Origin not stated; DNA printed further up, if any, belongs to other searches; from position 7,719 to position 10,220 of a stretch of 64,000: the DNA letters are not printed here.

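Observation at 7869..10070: C-methyltransferase fused to a Glu-less Gmd-like reductase next to gmd: candidate single-polypeptide route to a GDP-linked C-methyl-6-deoxyhexose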

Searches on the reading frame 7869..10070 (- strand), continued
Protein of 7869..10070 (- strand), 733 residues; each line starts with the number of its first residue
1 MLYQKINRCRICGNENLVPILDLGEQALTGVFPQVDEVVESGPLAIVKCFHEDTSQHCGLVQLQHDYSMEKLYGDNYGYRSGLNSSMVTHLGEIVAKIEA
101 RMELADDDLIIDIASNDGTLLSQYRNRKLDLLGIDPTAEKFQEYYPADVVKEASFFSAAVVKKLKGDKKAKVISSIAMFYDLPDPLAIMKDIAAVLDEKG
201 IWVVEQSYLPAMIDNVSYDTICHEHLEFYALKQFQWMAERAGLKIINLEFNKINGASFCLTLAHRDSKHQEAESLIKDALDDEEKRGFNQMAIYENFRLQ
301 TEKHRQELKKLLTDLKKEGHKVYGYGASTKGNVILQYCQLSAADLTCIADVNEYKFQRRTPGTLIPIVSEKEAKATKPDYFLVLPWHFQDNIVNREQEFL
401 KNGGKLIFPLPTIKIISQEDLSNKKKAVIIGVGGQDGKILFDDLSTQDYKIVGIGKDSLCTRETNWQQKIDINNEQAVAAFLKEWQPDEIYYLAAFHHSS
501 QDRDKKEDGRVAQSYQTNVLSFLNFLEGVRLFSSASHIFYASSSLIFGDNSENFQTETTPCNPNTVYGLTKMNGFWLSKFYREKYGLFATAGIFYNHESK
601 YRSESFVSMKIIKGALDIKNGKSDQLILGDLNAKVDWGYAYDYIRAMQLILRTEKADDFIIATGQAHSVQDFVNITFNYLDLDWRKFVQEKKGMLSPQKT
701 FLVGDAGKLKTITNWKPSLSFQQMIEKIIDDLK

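Call 76: fold_search(model_id=the predicted structure, library=pdb)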
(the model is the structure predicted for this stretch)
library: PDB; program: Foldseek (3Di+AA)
matches with E <= 10: 1986; with E <= 0.001: 1715
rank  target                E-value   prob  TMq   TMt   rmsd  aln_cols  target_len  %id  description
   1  4rvd                  1.1e-39  1.00  0.52  0.90   2.2       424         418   29  Crystal structure of MtmC in complex with SAM (released 2015-01-28)
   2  4rv9                  1.4e-39  1.00  0.52  0.90   2.2       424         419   29  Crystal structure of MtmC in complex with SAH (released 2015-02-04)
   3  5t6b_B                1.9e-37  1.00  0.51  0.89   2.6       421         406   29  X-ray structure of the KijD1 C3-methyltransfeerase, converted to monomeric form (released 2016-09-14)
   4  5t6b_A                2.3e-36  1.00  0.50  0.88   2.7       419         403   28  X-ray structure of the KijD1 C3-methyltransfeerase, converted to monomeric form (released 2016-09-14)
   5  5t64_B                2.4e-36  1.00  0.51  0.92   2.4       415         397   27  X-ray structure of the C3-methyltransferase KijD1 from Actinomadura kijaniata in complex with TDP and SAH (released 2016-09-14)
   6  5t6b_D                4.2e-36  1.00  0.48  0.88   3.8       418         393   28  X-ray structure of the KijD1 C3-methyltransfeerase, converted to monomeric form (released 2016-09-14)
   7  5t6b_C                4.7e-36  1.00  0.49  0.89   3.8       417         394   28  X-ray structure of the KijD1 C3-methyltransfeerase, converted to monomeric form (released 2016-09-14)
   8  5t67_A                6.5e-36  1.00  0.52  0.92   2.3       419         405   27  x-ray structure of the KijD1 C3-methyltransferase from Actinomadura kijaniata in complex with SAH and dTDP-sugar produ (released 2016-09-14)
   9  4e33                  6.9e-36  1.00  0.52  0.92   2.3       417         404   28  X-ray Structure of the C-3'-Methyltransferase TcaB9 in Complex with S-Adenosyl-L-Homocysteine and Reduced dTDP-Sugar Sub (released 2012-04-25)
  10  4e31                  1.1e-35  1.00  0.52  0.92   2.3       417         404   27  X-ray Structure of the Y76F mutant of TcaB9, a C-3'-Methyltransferase, in Complex with S-Adenosyl-L-Homocysteine and Sug (released 2012-04-25)
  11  5t64_A                1.2e-35  1.00  0.51  0.90   2.4       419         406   29  X-ray structure of the C3-methyltransferase KijD1 from Actinomadura kijaniata in complex with TDP and SAH (released 2016-09-14)
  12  4e2z                  1.3e-35  1.00  0.52  0.92   2.3       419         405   27  X-ray Structure of the H225N mutant of TcaB9, a C-3'-Methyltransferase, in Complex with S-Adenosyl-L-Homocysteine and Su (released 2012-04-25)
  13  3ndi                  1.6e-35  1.00  0.52  0.92   2.3       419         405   27  X-ray Structure of a C-3'-Methyltransferase in Complex with S-adenosylmethionine and dTMP (released 2010-06-30)
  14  4e2w                  2.2e-35  1.00  0.52  0.92   2.3       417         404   28  X-ray Structure of the H181N mutant of TcaB9, a C-3'-Methyltransferase, in Complex with S-Adenosyl-L-Homocysteine and Su (released 2012-04-25)
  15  5t67_B                2.3e-35  1.00  0.51  0.90   2.6       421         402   28  x-ray structure of the KijD1 C3-methyltransferase from Actinomadura kijaniata in complex with SAH and dTDP-sugar produ (released 2016-09-14)
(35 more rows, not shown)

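Call 79: get_annotated_region(hit=H1, flank=7000)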
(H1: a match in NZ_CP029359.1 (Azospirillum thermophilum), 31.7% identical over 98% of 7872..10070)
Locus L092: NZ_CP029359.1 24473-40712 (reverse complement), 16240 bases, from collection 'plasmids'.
description: Azospirillum thermophilum strain CFH 70021 plasmid unnamed4
organism: Azospirillum thermophilum (NCBI taxid 2202148)
taxonomy: Bacteria; Pseudomonadota; Alphaproteobacteria; Rhodospirillales; Azospirillaceae; Azospirillum; Azospirillum thermophilum
host: -; source: cell culture,hot spring; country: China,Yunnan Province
typing (MOB-suite, as given by PLSDB): non-mobilizable
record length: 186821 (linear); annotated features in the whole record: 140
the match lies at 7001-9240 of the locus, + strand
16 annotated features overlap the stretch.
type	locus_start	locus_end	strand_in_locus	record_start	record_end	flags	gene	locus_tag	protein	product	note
CDS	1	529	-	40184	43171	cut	-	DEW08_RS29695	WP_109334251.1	glycosyltransferase family 1 protein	-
CDS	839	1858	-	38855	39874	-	galE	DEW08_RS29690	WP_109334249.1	UDP-glucose 4-epimerase GalE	GO:0006012 - galactose metabolic process [Evidence IEA]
CDS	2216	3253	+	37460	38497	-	-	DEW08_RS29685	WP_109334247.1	lysylphosphatidylglycerol synthase transmembrane domain-containing protein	-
CDS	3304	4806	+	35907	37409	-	-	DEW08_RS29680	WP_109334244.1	glycosyltransferase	-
CDS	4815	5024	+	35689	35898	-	-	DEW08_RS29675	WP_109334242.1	hypothetical protein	-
CDS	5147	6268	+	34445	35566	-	-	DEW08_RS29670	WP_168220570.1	glycosyltransferase family 4 protein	-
CDS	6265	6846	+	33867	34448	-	-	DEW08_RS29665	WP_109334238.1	hypothetical protein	-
CDS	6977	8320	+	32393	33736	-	-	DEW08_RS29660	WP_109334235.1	class I SAM-dependent methyltransferase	-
CDS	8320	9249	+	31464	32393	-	-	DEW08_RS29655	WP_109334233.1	GDP-mannose 4,6-dehydratase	-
CDS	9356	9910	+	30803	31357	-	rfbC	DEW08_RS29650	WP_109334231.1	dTDP-4-dehydrorhamnose 3,5-epimerase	GO:0019305 - dTDP-rhamnose biosynthetic process [Evidence IEA]; GO:0009243 - O antigen biosynthetic process [Evidence ...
CDS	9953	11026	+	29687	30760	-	rfbB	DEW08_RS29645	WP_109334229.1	dTDP-glucose 4,6-dehydratase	GO:0019305 - dTDP-rhamnose biosynthetic process [Evidence IEA]; GO:0009243 - O antigen biosynthetic process [Evidence ...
CDS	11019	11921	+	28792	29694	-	rfbD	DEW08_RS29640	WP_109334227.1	dTDP-4-dehydrorhamnose reductase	GO:0019305 - dTDP-rhamnose biosynthetic process [Evidence IEA]; GO:0009243 - O antigen biosynthetic process [Evidence ...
CDS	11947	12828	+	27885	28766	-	rfbA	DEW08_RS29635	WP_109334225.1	glucose-1-phosphate thymidylyltransferase RfbA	GO:0019305 - dTDP-rhamnose biosynthetic process [Evidence IEA]; GO:0009243 - O antigen biosynthetic process [Evidence ...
CDS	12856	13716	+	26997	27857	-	-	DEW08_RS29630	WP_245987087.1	GNAT family N-acetyltransferase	-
CDS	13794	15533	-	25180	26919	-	-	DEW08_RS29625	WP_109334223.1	tetratricopeptide repeat protein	-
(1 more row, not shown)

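Call 83: fold_search(model_id=the predicted structure, library=viral)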
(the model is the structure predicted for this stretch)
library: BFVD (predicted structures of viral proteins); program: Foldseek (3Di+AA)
matches with E <= 10: 1185; with E <= 0.001: 204
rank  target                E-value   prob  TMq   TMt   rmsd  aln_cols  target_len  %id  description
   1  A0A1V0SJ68            2.9e-29  1.00  0.50  0.50   3.3       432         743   24  Methyltransferase [Klosneuvirus KNV1]
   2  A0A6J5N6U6            1.2e-25  1.00  0.43  0.81   4.1       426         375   23  AdoMet_MTases domain containing protein [uncultured Caudovirales phage]
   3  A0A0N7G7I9            3.1e-19  1.00  0.37  0.47   3.5       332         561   19  dTDP-D-glucose 4,6-dehydratase/N-acetylglucosamine-1-phosphate urydiltransferase fusion protein [Chrysochromulina ericina virus CeV-01B]
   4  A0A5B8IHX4            1.8e-18  1.00  0.37  0.43   3.4       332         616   20  GDP-mannose 4,6 dehydratase [Mimiviridae sp. ChoanoV1]
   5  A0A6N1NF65            2.2e-17  1.00  0.37  0.80   3.2       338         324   17  NAD-dependent dehydratase [Tupanvirus deep ocean]
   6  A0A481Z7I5            4.8e-16  1.00  0.37  0.34   4.1       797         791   13  GDP-mannose 4,6-dehydratase [Pithovirus LCPAC304]
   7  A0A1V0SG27            1.2e-15  1.00  0.37  0.29   5.3       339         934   15  dTDP-D-glucose 4,6-dehydratase [Hokovirus HKV1]
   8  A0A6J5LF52            1.7e-15  1.00  0.34  0.88   2.7       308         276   16  WcaG Nucleoside-diphosphate-sugar epimerases [uncultured Caudovirales phage]
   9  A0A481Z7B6            4.6e-15  1.00  0.36  0.66   3.9       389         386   14  NAD dependent epimerase/dehydratase [Pithovirus LCPAC201]
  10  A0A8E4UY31            9.9e-15  1.00  0.34  0.69   3.9       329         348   16  Nucleotide-sugar epimerase [Maribacter phage Colly_1]
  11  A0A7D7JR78            7.6e-14  1.00  0.33  0.75   4.1       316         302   16  (no name in the UniProt tables at hand)
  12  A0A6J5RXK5            1.6e-13  1.00  0.35  0.76   4.0       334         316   15  WcaG Nucleoside-diphosphate-sugar epimerases [uncultured Caudovirales phage]
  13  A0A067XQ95            1.7e-13  1.00  0.35  0.71   4.0       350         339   16  (no name in the UniProt tables at hand)
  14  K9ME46                5.0e-13  1.00  0.33  0.71   4.6       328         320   15  (no name in the UniProt tables at hand)
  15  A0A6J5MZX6            2.0e-12  1.00  0.34  0.66   5.4       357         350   14  WcaG Nucleoside-diphosphate-sugar epimerases [uncultured Caudovirales phage]
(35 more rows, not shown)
